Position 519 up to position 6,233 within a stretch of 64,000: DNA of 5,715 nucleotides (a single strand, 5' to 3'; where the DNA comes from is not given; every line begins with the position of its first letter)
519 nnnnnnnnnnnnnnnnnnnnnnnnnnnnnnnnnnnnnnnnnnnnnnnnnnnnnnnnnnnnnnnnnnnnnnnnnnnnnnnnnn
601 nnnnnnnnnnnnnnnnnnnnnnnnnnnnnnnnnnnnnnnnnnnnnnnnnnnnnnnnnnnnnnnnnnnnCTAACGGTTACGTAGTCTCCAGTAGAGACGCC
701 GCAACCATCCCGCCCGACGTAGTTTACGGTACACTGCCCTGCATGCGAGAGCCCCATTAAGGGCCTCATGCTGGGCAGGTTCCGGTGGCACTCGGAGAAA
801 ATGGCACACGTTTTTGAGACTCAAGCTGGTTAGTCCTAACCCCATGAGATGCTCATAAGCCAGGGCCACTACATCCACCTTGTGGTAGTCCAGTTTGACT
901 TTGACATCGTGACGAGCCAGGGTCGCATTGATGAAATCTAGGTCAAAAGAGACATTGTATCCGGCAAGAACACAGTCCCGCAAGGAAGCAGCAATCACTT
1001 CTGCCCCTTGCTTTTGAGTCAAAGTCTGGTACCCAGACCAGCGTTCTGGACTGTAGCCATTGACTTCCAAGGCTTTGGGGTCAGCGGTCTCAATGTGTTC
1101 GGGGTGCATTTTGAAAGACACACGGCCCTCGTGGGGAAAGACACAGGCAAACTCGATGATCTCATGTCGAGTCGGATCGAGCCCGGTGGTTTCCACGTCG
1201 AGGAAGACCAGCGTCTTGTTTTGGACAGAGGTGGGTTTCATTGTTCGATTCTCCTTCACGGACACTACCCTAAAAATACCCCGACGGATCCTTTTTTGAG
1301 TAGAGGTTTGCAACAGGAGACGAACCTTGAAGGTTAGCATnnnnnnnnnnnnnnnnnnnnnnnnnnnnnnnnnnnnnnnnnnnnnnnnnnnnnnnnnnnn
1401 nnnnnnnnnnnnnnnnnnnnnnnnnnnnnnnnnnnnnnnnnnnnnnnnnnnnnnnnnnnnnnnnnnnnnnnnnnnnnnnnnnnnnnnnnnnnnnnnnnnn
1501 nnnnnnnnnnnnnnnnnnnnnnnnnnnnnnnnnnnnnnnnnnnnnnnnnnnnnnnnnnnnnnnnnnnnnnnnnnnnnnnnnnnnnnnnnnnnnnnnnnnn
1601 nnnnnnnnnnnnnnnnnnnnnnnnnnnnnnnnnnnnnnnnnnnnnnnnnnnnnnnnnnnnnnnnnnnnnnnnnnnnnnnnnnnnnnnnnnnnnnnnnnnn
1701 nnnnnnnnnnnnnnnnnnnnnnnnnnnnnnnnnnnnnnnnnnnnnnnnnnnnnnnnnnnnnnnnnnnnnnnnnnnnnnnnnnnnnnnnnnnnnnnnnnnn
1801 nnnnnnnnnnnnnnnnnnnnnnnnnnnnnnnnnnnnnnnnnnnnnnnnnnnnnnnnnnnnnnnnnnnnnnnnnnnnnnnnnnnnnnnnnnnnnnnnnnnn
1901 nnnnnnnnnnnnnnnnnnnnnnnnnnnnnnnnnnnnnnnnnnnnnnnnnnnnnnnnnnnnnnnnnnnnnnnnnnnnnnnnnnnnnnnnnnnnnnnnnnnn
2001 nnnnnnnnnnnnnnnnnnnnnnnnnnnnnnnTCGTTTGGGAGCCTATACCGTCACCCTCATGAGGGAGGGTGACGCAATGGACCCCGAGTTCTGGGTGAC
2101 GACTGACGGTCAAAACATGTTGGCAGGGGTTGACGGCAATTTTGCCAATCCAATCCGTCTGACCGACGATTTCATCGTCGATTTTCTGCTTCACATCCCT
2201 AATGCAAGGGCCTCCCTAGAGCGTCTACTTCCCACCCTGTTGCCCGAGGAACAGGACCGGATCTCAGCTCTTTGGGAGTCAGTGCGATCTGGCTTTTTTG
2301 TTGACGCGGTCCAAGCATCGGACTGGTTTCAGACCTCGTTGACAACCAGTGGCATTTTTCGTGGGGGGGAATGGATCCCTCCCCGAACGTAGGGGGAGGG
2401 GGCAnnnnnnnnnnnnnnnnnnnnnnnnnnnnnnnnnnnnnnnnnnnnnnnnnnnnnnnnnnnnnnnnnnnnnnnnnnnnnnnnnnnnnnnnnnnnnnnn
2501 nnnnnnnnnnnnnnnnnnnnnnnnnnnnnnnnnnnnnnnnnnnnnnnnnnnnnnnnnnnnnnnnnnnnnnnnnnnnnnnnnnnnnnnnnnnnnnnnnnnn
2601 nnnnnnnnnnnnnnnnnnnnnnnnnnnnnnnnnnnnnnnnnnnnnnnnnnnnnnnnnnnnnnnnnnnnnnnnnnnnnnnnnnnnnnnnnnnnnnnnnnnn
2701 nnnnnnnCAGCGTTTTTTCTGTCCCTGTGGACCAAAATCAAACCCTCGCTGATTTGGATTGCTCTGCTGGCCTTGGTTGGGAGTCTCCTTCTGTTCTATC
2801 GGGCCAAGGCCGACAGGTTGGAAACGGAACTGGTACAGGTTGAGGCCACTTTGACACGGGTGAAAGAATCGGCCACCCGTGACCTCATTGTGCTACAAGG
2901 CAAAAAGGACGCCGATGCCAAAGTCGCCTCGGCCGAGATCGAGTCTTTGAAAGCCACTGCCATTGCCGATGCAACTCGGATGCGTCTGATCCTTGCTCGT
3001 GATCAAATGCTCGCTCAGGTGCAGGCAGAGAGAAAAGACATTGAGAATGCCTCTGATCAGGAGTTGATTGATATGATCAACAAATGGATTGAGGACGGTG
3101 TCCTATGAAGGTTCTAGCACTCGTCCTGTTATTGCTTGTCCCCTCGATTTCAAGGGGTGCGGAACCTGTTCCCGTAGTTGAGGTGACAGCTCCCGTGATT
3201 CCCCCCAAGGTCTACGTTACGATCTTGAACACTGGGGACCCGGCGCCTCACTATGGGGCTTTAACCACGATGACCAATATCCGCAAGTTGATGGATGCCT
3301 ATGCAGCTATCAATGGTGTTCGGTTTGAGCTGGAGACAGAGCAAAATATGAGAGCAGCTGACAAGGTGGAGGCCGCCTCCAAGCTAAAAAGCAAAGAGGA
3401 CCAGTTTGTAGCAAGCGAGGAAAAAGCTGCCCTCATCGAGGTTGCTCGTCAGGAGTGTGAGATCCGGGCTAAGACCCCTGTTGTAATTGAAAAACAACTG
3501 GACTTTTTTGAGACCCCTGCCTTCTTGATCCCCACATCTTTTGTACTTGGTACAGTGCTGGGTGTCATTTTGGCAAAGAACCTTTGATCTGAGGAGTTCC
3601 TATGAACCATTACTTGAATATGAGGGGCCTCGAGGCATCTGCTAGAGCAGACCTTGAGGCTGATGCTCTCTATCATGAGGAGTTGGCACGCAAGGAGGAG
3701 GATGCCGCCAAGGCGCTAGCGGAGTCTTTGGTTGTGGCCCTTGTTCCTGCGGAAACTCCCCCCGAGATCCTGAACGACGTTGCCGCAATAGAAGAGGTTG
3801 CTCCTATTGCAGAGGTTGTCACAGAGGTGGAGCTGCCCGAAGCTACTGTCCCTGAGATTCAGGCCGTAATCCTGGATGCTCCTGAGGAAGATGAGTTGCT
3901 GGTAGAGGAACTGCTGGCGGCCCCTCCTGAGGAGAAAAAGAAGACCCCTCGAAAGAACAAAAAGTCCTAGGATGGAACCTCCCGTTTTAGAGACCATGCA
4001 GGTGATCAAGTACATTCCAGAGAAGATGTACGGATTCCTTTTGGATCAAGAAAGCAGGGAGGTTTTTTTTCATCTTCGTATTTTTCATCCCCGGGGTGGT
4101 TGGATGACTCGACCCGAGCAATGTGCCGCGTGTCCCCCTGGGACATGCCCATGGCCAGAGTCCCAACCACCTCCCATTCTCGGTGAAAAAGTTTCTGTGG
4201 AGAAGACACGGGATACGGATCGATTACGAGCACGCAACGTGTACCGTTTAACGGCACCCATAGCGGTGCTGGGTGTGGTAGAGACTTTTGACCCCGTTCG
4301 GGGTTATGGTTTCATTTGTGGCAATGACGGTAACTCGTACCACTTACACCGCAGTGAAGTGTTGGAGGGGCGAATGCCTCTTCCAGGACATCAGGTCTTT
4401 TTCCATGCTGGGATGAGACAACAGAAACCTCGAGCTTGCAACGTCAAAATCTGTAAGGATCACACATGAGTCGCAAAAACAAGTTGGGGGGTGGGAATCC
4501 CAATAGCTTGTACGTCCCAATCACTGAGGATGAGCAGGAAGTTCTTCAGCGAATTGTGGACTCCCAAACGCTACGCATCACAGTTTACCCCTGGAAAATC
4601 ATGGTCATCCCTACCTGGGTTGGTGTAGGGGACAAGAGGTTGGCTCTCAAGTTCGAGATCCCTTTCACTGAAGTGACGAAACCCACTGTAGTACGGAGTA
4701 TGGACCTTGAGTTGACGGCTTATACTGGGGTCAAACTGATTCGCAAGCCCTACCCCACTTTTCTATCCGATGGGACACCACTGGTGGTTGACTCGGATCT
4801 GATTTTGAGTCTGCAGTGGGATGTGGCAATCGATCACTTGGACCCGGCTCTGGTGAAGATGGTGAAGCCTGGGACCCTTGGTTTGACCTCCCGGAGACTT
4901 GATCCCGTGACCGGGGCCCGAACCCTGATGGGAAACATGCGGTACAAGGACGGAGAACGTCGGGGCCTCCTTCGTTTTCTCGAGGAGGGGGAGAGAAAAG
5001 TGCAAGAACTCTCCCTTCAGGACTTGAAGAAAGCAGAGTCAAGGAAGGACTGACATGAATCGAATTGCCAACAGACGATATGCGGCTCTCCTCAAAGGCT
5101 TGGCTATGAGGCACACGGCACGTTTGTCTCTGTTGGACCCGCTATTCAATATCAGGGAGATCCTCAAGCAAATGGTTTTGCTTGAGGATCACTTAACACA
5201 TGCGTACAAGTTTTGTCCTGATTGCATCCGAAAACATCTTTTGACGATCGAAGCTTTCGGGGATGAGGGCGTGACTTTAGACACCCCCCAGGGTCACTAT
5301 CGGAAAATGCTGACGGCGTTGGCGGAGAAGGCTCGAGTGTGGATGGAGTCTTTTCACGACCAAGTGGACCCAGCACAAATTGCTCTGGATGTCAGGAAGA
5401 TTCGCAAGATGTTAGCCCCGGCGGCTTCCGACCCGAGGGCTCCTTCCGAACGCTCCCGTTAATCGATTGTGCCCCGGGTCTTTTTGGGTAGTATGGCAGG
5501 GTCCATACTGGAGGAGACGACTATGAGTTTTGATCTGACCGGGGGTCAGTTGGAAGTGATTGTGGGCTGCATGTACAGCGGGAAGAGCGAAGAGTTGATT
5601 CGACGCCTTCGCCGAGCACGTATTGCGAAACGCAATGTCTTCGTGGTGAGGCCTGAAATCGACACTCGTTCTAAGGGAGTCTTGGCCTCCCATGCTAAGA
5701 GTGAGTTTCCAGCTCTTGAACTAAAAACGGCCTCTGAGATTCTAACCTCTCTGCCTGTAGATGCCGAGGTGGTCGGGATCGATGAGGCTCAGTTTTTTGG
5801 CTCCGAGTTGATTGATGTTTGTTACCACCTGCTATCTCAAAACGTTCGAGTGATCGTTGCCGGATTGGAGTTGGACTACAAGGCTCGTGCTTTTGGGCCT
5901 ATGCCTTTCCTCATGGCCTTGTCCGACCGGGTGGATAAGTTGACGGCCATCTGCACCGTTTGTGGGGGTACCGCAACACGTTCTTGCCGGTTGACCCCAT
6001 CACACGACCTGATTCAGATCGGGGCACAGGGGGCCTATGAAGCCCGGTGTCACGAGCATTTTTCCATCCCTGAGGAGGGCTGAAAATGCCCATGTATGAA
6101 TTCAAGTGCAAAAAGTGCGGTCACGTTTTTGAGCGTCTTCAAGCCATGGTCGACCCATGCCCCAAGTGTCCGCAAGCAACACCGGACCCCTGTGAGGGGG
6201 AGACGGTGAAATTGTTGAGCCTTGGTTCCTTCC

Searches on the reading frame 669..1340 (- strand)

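Call 108: search_protein_families(library=phrogs, proteins=[window:669-1340:-], max_evalue=0.001)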
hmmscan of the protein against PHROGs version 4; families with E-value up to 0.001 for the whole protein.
window:669-1340:- (223 aa): 5 families
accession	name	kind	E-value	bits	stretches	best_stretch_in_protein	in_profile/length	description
phrog_192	-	DNA, RNA and nucleotide metabolism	1.1e-32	114.9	1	33-209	97-272/397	DNA polymerase exonuclease subunit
phrog_14632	-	DNA, RNA and nucleotide metabolism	3e-06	27.2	1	35-204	76-239/380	DNA polymerase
phrog_17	-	DNA, RNA and nucleotide metabolism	1e-05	24.7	1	39-209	667-826/1445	DNA polymerase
phrog_12241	-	DNA, RNA and nucleotide metabolism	0.00014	22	1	37-142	122-215/502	DNA polymerase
phrog_403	-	DNA, RNA and nucleotide metabolism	0.00025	21.1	0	125-192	144-208/321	DNA polymerase exonuclease subunit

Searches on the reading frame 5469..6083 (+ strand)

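Call 78: search_protein_families(library=phrogs, proteins=[window:5469-6083:+], max_evalue=0.001)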
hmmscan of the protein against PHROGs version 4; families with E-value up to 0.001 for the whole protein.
window:5469-6083:+ (204 aa): 1 family
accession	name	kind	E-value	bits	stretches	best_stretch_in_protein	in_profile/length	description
phrog_592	-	other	9e-34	117.9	1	27-199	3-186/193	thymidine kinase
